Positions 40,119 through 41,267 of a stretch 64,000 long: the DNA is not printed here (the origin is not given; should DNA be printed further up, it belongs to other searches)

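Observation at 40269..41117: R2-like di-iron protein translationally coupled to pqqE: candidate extra component of PQQ biosynthesis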

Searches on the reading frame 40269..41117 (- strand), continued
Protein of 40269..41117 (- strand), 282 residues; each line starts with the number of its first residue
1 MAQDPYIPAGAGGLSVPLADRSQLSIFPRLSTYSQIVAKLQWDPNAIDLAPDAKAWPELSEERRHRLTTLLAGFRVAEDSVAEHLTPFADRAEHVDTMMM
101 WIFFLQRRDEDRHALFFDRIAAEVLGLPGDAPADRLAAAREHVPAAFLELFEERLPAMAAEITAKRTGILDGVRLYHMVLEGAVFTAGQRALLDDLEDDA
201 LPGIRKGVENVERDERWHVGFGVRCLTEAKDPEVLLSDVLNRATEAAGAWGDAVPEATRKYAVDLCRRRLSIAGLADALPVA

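Call 27: find_encoding_contigs(protein=P0369, flank=10000, max_places=2)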
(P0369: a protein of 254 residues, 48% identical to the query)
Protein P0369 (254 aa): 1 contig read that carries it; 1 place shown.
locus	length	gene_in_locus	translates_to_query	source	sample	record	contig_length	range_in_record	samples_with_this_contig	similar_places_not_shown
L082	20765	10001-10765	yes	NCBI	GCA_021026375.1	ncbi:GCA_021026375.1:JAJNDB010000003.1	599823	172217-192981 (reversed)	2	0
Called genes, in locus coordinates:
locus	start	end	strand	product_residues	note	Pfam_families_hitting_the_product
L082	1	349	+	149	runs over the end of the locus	-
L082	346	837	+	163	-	-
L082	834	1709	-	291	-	PF00561:Abhydrolase_1, PF12146:Hydrolase_4, PF12697:Abhydrolase_6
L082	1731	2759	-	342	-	PF00248:Aldo_ket_red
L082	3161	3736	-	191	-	PF11716:MDMPI_N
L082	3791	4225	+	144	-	PF01047:MarR (weak), PF12802:MarR_2, PF13463:HTH_27 (faint)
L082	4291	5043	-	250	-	PF01522:Polysacc_deac_1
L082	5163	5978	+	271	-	PF09335:VTT_dom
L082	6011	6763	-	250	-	-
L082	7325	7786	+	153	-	PF23509:MSMEG_3727_PQQ-assoc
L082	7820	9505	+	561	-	PF01011:PQQ, PF13360:PQQ_2, PF13570:Beta-prop_ACSF4 (faint), PF13360:PQQ_2, PF01011:PQQ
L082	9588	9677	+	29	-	PF08042:PqqA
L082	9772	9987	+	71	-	PF00301:Rubredoxin, PF21349:RUBY_RBDX (faint)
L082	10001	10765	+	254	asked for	PF00268:Ribonuc_red_sm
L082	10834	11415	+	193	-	PF01169:GDT1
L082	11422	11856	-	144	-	PF00072:Response_reg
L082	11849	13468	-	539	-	PF05227:CHASE3, PF00672:HAMP (weak), PF00512:HisKA, PF02518:HATPase_c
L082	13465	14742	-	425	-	PF00072:Response_reg, PF07228:SpoIIE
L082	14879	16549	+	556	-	PF00999:Na_H_Exchanger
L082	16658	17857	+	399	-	PF00067:p450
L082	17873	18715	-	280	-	PF01370:Epimerase (faint), PF05368:NmrA, PF13460:NAD_binding_10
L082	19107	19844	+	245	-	PF00106:adh_short, PF13561:adh_short_C2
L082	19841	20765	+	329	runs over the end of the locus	PF04542:Sigma70_r2, PF08281:Sigma70_r4_2, PF12680:SnoaL_2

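Call 28: find_encoding_contigs(protein=P0349, flank=10000, max_places=2)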
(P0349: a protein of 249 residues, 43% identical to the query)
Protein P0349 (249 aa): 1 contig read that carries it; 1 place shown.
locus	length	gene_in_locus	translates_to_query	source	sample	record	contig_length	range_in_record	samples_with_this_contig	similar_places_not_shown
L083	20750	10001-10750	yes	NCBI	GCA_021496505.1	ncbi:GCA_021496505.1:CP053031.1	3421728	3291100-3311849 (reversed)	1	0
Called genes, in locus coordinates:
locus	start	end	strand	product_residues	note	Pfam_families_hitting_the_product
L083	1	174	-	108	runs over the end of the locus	PF23544:AtuA_ferredoxin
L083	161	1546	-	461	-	PF07287:AtuA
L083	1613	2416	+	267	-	PF00378:ECH_1, PF16113:ECH_2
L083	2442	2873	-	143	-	PF12172:zf-ChsH2, PF01796:OB_ChsH2_C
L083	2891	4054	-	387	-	PF22691:Thiolase_C_1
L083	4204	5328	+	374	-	PF02771:Acyl-CoA_dh_N, PF02770:Acyl-CoA_dh_M, PF00441:Acyl-CoA_dh_1, PF08028:Acyl-CoA_dh_2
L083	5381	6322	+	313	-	PF00753:Lactamase_B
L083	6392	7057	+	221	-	PF00440:TetR_N, PF18556:TetR_C_35, PF18598:TetR_C_36 (weak)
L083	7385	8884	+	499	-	-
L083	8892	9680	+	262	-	PF00106:adh_short, PF08659:KR, PF13561:adh_short_C2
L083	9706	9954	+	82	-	-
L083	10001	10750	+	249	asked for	PF00268:Ribonuc_red_sm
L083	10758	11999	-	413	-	PF01266:DAO (faint), PF07992:Pyr_redox_2, PF13738:Pyr_redox_3 (weak), PF00070:Pyr_redox, PF14759:Reductase_C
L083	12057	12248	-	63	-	PF00301:Rubredoxin, PF21349:RUBY_RBDX (faint)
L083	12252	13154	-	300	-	PF00268:Ribonuc_red_sm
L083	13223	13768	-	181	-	PF00440:TetR_N, PF21313:EthR_C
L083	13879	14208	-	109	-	-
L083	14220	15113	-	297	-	PF00106:adh_short, PF08659:KR, PF13561:adh_short_C2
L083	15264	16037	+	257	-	PF00106:adh_short, PF01370:Epimerase (weak), PF08659:KR, PF13561:adh_short_C2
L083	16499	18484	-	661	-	PF00289:Biotin_carb_N, PF02222:ATP-grasp, PF02786:CPSase_L_D2, PF07478:Dala_Dala_lig_C, PF02785:Biotin_carb_C, PF21139:BT_MCC_alpha, PF00364:Biotin_lipoyl, PF25917:BSH_RND, +2 more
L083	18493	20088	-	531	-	PF01039:Carboxyl_trans, PF03255:ACCA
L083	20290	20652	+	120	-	PF00440:TetR_N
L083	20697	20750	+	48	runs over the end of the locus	-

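Call 29: find_encoding_contigs(protein=P0351, flank=10000, max_places=2)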
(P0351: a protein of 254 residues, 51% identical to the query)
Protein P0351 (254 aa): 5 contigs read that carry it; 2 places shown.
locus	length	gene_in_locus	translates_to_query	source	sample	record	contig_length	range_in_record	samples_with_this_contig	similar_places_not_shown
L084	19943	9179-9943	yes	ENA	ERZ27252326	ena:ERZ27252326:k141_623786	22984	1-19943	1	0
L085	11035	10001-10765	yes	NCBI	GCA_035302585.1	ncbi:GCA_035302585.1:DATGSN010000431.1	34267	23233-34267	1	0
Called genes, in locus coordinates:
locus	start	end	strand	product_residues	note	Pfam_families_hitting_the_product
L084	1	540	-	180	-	?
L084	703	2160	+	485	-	PF07690:MFS_1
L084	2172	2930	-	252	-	-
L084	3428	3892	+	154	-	PF23509:MSMEG_3727_PQQ-assoc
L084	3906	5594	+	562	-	PF01011:PQQ, PF13360:PQQ_2 (weak), PF13570:Beta-prop_ACSF4 (faint), PF13360:PQQ_2, PF01011:PQQ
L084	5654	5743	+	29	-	PF08042:PqqA (weak)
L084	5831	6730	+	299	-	PF12706:Lactamase_B_2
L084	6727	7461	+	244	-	PF03070:TENA_THI-4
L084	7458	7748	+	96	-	PF05402:PqqD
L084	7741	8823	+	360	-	PF04055:Radical_SAM, PF13186:SPASM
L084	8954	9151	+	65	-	PF00301:Rubredoxin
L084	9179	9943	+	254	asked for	PF00268:Ribonuc_red_sm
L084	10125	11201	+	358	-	PF01699:Na_Ca_ex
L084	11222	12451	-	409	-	PF04542:Sigma70_r2 (weak), PF08281:Sigma70_r4_2 (weak), PF20239:DUF6596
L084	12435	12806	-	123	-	PF03795:YCII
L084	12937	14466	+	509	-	PF05977:MFS_3 (weak), PF06609:TRI12, PF07690:MFS_1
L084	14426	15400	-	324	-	PF00490:ALAD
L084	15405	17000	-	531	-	PF00590:TP_methylase, PF02602:HEM4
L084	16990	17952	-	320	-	PF01379:Porphobil_deam, PF03900:Porphobil_deamC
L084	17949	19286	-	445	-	PF05201:GlutR_N, PF01488:Shikimate_DH, PF13241:NAD_binding_7 (faint), PF03807:F420_oxidored (weak), PF00745:GlutR_dimer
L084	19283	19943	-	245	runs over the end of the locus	PF06971:Put_DNA-bind_N, PF01408:GFO_IDH_MocA (faint), PF02629:CoA_binding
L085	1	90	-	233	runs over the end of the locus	PF00300:His_Phos_1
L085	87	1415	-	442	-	PF00202:Aminotran_3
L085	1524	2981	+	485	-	PF07690:MFS_1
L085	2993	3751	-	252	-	-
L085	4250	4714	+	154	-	PF23509:MSMEG_3727_PQQ-assoc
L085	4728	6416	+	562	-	PF01011:PQQ, PF13360:PQQ_2 (weak), PF13570:Beta-prop_ACSF4 (faint), PF13360:PQQ_2, PF01011:PQQ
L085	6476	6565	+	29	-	PF08042:PqqA (weak)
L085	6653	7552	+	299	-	PF12706:Lactamase_B_2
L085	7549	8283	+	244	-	PF03070:TENA_THI-4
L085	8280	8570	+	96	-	PF05402:PqqD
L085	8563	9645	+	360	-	PF04055:Radical_SAM, PF13186:SPASM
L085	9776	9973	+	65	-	PF00301:Rubredoxin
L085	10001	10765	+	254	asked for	PF00268:Ribonuc_red_sm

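Call 41: search_protein_families(library=pfam, proteins=[L042:6220-7866:+, L042:8925-9896:+, L042:9938-10702:+, L046:6956-7708:+, L046:9212-9475:+, L046:9526-10311:+, L051:6114-7622:-, L051:10481-12463:+, L046:5064-6017:+, L051:4450-5613:-], max_evalue=0.001)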
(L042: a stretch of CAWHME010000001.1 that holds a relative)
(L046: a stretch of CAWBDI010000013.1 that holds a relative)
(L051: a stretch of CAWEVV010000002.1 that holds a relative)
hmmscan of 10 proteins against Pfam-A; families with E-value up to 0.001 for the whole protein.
L042:6220-7866:+ (548 aa): 2 families
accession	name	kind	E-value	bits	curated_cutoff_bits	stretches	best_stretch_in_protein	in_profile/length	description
PF00501.34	AMP-binding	-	1.7e-69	234.9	29.9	1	43-400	5-384/384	AMP-binding enzyme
PF13193.12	AMP-binding_C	-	1.9e-15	58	24.5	1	450-525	1-76/76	AMP-binding enzyme C-terminal domain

L042:8925-9896:+ (323 aa): 1 family
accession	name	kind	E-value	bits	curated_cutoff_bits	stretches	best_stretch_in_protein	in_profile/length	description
PF00296.26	Bac_luciferase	-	9.9e-45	153.7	27.9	1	12-248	5-247/314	Luciferase-like monooxygenase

L042:9938-10702:+ (254 aa): 0 families

L046:6956-7708:+ (250 aa): 1 family
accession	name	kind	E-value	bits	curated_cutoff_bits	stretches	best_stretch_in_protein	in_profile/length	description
PF19583.5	ODP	-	4.6e-18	66.2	27.2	1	27-214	1-194/194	ODP family beta lactamase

L046:9212-9475:+ (87 aa): 1 family
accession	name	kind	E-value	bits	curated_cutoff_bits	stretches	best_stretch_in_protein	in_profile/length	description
PF01872.23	RibD_C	-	5.6e-09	36.5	24.1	1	25-66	142-185/197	RibD C-terminal domain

L046:9526-10311:+ (261 aa): 1 family
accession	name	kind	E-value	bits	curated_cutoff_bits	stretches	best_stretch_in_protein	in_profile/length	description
PF03306.18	AAL_decarboxy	-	3.8e-62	209.9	25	1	32-238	1-207/219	Alpha-acetolactate decarboxylase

L051:6114-7622:- (502 aa): 1 family
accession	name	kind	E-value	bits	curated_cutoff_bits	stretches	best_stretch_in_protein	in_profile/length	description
PF04909.20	Amidohydro_2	-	1.1e-32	114.4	26.4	1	223-492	24-282/289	Amidohydrolase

L051:10481-12463:+ (660 aa): 2 families
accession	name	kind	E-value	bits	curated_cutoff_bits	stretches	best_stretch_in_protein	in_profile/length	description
PF00501.34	AMP-binding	-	3.2e-73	247.2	29.9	1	156-512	6-384/384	AMP-binding enzyme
PF13193.12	AMP-binding_C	-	3e-15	57.3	24.5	1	562-637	1-76/76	AMP-binding enzyme C-terminal domain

L046:5064-6017:+ (317 aa): 7 families
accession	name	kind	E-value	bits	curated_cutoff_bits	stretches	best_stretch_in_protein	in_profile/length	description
PF13280.12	WYL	-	1.9e-23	82.7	21.8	1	142-204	3-66/70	WYL domain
PF08279.18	HTH_11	-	1.5e-16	60.5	25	1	7-62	1-55/55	HTH domain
PF19187.6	HTH_PafC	-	6.9e-07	29.6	32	1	6-52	4-49/115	PafC helix-turn-helix domain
PF25583.1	WCX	-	2.7e-06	28.1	23.9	1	238-312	3-75/76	WCX domain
PF02082.26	Rrf2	-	3e-06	27.9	30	1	5-64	8-66/132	Iron-dependent Transcriptional regulator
PF03444.21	HrcA_DNA-bdg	-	1.4e-05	25.1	21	1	22-62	25-64/79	Winged helix-turn-helix transcription repressor, HrcA DNA-binding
PF08220.18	HTH_DeoR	-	1.5e-05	25.1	21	1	8-48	2-42/57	DeoR-like helix-turn-helix domain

L051:4450-5613:- (387 aa): 1 family
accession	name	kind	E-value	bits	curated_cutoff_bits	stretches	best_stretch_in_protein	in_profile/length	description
PF03492.21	Methyltransf_7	-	1.1e-09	38.3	29.8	1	156-365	105-316/335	SAM dependent carboxyl methyltransferase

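Call 42: predict_structure(alignment_id=A3)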
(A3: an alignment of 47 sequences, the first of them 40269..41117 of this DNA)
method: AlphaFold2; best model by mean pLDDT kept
length: 282 residues; sequences in the alignment: 47
mean_pLDDT: 88.2   pTM: 0.87
mean pLDDT of the five models: 88.2, 88.1, 87.5, 86.6, 86.2
residues with pLDDT >= 90: 195; 70-90: 48; 50-70: 23; < 50: 16
segments of 3 or more residues with pLDDT < 50: 1-3, 8-19
pLDDT, mean of each block of 10 residues (from residue 1): 49 44 56 79 97 98 98 98 93 86 93 98 98 98 98 97 90 94 98 96 98 95 86 72 97 98 93 75 67
secondary structure, 60 per line:
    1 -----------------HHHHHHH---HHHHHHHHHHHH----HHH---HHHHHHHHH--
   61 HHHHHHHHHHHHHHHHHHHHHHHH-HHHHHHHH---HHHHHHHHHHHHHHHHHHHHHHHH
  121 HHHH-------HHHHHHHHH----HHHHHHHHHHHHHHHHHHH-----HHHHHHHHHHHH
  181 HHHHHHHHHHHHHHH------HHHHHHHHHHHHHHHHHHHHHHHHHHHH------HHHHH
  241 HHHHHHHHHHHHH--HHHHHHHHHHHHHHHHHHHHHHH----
elements in order: H18-24 H28-39 H50-58 H61-84 H86-93 H97-124 H132-140 H145-163 H169-195 H202-229 H236-253 H256-278

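Call 44: search_protein_families(library=ncbifam, proteins=[P0186, P0188, P0195, P0201, P0202, L083:12252-13154:-, P0349, P0369, P0351, L062:7788-8795:+], max_evalue=0.00001)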
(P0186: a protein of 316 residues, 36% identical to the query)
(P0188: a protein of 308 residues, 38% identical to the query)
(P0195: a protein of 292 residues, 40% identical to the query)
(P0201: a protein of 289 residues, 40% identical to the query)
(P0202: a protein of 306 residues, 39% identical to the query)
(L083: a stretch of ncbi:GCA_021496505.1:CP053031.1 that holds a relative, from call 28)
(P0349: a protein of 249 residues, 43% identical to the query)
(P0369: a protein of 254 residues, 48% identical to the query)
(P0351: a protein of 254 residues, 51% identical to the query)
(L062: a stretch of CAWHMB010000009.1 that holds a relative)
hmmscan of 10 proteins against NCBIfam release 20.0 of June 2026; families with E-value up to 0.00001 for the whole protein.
P0186 (316 aa): 6 families
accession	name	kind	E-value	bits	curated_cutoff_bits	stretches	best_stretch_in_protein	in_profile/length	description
NF006200.0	PRK08326.1-3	equivalog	7.6e-46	156.8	194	1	23-256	19-247/321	R2-like ligand-binding oxidase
NF006199.0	PRK08326.1-2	equivalog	2.9e-32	112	286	1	39-276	34-267/324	R2-like ligand-binding oxidase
NF006202.0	PRK08326.1-5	equivalog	3.4e-31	108.6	315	1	48-255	32-234/297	R2-like ligand-binding oxidase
NF006198.0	PRK08326.1-1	subfamily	2.9e-25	89.2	274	1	39-266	30-255/308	R2-like ligand-binding oxidase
NF006201.0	PRK08326.1-4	equivalog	2.3e-24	86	346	1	46-262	30-242/313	R2-like ligand-binding oxidase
NF005550.0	PRK07209.1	equivalog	7.2e-08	31.7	309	1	42-243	79-283/383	ribonucleotide-diphosphate reductase subunit beta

P0188 (308 aa): 8 families
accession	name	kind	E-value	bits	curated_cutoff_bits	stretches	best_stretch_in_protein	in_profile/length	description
NF006200.0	PRK08326.1-3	equivalog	1.6e-38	132.7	194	1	17-227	34-242/321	R2-like ligand-binding oxidase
NF006198.0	PRK08326.1-1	subfamily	4.4e-26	91.8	274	1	17-225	30-239/308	R2-like ligand-binding oxidase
NF006202.0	PRK08326.1-5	equivalog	7.2e-26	91.1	315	1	26-217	32-220/297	R2-like ligand-binding oxidase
NF006199.0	PRK08326.1-2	equivalog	2.4e-22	79.4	286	1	17-208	34-223/324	R2-like ligand-binding oxidase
NF006201.0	PRK08326.1-4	equivalog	9.9e-20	70.8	346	1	24-207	30-211/313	R2-like ligand-binding oxidase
NF007184.0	PRK09614.1-3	equivalog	1.4e-08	34.5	310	1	14-221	43-245/346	ribonucleotide-diphosphate reductase subunit beta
NF007186.0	PRK09614.1-5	equivalog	1.7e-06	27.3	237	1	16-221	24-219/328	ribonucleotide-diphosphate reductase subunit beta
NF005550.0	PRK07209.1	equivalog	2.1e-06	26.9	309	1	18-218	77-282/383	ribonucleotide-diphosphate reductase subunit beta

P0195 (292 aa): 7 families
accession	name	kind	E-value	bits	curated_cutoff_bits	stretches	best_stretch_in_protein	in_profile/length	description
NF006200.0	PRK08326.1-3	equivalog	3.7e-37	128.2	194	1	27-229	34-232/321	R2-like ligand-binding oxidase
NF006202.0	PRK08326.1-5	equivalog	3.4e-29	102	315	1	36-284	32-274/297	R2-like ligand-binding oxidase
NF006199.0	PRK08326.1-2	equivalog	6.8e-29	100.9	286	1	25-286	32-288/324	R2-like ligand-binding oxidase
NF006201.0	PRK08326.1-4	equivalog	6.6e-23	81.3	346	1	27-281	23-273/313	R2-like ligand-binding oxidase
NF006198.0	PRK08326.1-1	subfamily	2.9e-22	79.3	274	1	27-237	30-239/308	R2-like ligand-binding oxidase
NF005550.0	PRK07209.1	equivalog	1.6e-11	43.7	309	1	32-221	81-273/383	ribonucleotide-diphosphate reductase subunit beta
NF007186.0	PRK09614.1-5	equivalog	1.5e-06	27.5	237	1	26-228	24-214/328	ribonucleotide-diphosphate reductase subunit beta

P0201 (289 aa): 6 families
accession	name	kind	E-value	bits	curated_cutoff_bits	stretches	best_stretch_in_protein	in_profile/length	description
NF006200.0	PRK08326.1-3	equivalog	1.8e-37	129.3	194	1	19-207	38-223/321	R2-like ligand-binding oxidase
NF006199.0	PRK08326.1-2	equivalog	1.6e-28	99.7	286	1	15-265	34-280/324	R2-like ligand-binding oxidase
NF006202.0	PRK08326.1-5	equivalog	2.2e-28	99.4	315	1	23-236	31-240/297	R2-like ligand-binding oxidase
NF006198.0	PRK08326.1-1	subfamily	3.6e-22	79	274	1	23-270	38-284/308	R2-like ligand-binding oxidase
NF006201.0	PRK08326.1-4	equivalog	5.3e-19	68.4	346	1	15-208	23-213/313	R2-like ligand-binding oxidase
NF005550.0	PRK07209.1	equivalog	9.8e-06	24.7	309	0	22-215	83-280/383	ribonucleotide-diphosphate reductase subunit beta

P0202 (306 aa): 5 families
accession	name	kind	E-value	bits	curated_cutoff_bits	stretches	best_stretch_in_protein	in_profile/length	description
NF006200.0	PRK08326.1-3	equivalog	2.8e-36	125.4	194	1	33-259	23-247/321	R2-like ligand-binding oxidase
NF006202.0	PRK08326.1-5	equivalog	2.3e-31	109.2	315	1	53-299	31-274/297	R2-like ligand-binding oxidase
NF006199.0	PRK08326.1-2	equivalog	3e-29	102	286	1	45-301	34-288/324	R2-like ligand-binding oxidase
NF006201.0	PRK08326.1-4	equivalog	5.5e-19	68.4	346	1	51-295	29-269/313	R2-like ligand-binding oxidase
NF006198.0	PRK08326.1-1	subfamily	6.4e-18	65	274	1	46-300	31-286/308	R2-like ligand-binding oxidase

L083:12252-13154:- (300 aa): 5 families
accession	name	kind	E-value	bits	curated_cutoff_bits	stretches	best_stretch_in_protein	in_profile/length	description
NF006200.0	PRK08326.1-3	equivalog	9.5e-43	146.6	194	1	30-249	31-247/321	R2-like ligand-binding oxidase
NF006199.0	PRK08326.1-2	equivalog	1.7e-38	132.5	286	1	37-293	38-289/324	R2-like ligand-binding oxidase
NF006202.0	PRK08326.1-5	equivalog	3.3e-32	111.9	315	1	42-291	32-275/297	R2-like ligand-binding oxidase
NF006201.0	PRK08326.1-4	equivalog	5.5e-32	111.1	346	1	32-291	22-277/313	R2-like ligand-binding oxidase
NF006198.0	PRK08326.1-1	subfamily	3.7e-26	92.1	274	1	30-291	27-286/308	R2-like ligand-binding oxidase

P0349 (249 aa): 5 families
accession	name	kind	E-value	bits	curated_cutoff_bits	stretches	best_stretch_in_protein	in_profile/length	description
NF006200.0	PRK08326.1-3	equivalog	8.9e-20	71.1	194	1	13-197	37-222/321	R2-like ligand-binding oxidase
NF006199.0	PRK08326.1-2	equivalog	9.7e-14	51.1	286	1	17-196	41-221/324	R2-like ligand-binding oxidase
NF006201.0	PRK08326.1-4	equivalog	7.6e-13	48.2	346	1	18-197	31-211/313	R2-like ligand-binding oxidase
NF006202.0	PRK08326.1-5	equivalog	1.7e-12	47.3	315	1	19-200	32-213/297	R2-like ligand-binding oxidase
NF006198.0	PRK08326.1-1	subfamily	6.5e-09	35.5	274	1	15-200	35-222/308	R2-like ligand-binding oxidase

P0369 (254 aa): 8 families
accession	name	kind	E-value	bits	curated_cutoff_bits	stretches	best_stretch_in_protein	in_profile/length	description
NF006202.0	PRK08326.1-5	equivalog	5.3e-22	78.4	315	1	17-214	32-228/297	R2-like ligand-binding oxidase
NF006200.0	PRK08326.1-3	equivalog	1e-21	77.5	194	1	11-212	37-238/321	R2-like ligand-binding oxidase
NF006198.0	PRK08326.1-1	subfamily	3.9e-21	75.6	274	1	9-203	31-222/308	R2-like ligand-binding oxidase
NF006199.0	PRK08326.1-2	equivalog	1.6e-15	56.9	286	1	16-219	42-249/324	R2-like ligand-binding oxidase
NF006201.0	PRK08326.1-4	equivalog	6.5e-12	45.2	346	1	16-210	31-221/313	R2-like ligand-binding oxidase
NF007184.0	PRK09614.1-3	equivalog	1.8e-10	40.7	310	1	16-238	54-278/346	ribonucleotide-diphosphate reductase subunit beta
NF005550.0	PRK07209.1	equivalog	9.2e-08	31.4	309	1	16-205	84-276/383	ribonucleotide-diphosphate reductase subunit beta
NF010172.0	PRK13654.1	subfamily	5.8e-06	25.7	391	0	30-97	78-146/361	magnesium-protoporphyrin IX monomethyl ester cyclase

P0351 (254 aa): 5 families
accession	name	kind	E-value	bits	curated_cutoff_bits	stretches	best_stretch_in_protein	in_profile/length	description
NF006200.0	PRK08326.1-3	equivalog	1.6e-21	76.9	194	1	13-204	39-226/321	R2-like ligand-binding oxidase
NF006202.0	PRK08326.1-5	equivalog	2.9e-19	69.4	315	1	17-214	32-224/297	R2-like ligand-binding oxidase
NF006198.0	PRK08326.1-1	subfamily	7.6e-16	58.2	274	1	11-212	33-229/308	R2-like ligand-binding oxidase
NF006199.0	PRK08326.1-2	equivalog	1.1e-15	57.5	286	1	16-202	42-224/324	R2-like ligand-binding oxidase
NF006201.0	PRK08326.1-4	equivalog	2.1e-12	46.8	346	1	16-199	31-210/313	R2-like ligand-binding oxidase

L062:7788-8795:+ (335 aa): 6 families
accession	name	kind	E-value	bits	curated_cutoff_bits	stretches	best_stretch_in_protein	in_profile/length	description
NF006200.0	PRK08326.1-3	equivalog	2.6e-19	69.6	194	1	93-276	39-221/321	R2-like ligand-binding oxidase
NF045768.1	RubredRD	equivalog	3.4e-15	55.8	90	1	24-73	4-53/54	rubredoxin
NF006199.0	PRK08326.1-2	equivalog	5.2e-15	55.2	286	1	96-275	42-220/324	R2-like ligand-binding oxidase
NF006202.0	PRK08326.1-5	equivalog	7e-14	51.8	315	1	96-278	31-211/297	R2-like ligand-binding oxidase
NF006201.0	PRK08326.1-4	equivalog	4.3e-12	45.8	346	1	96-275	31-209/313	R2-like ligand-binding oxidase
NF006198.0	PRK08326.1-1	subfamily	4.6e-07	29.4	274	1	88-276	30-218/308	R2-like ligand-binding oxidase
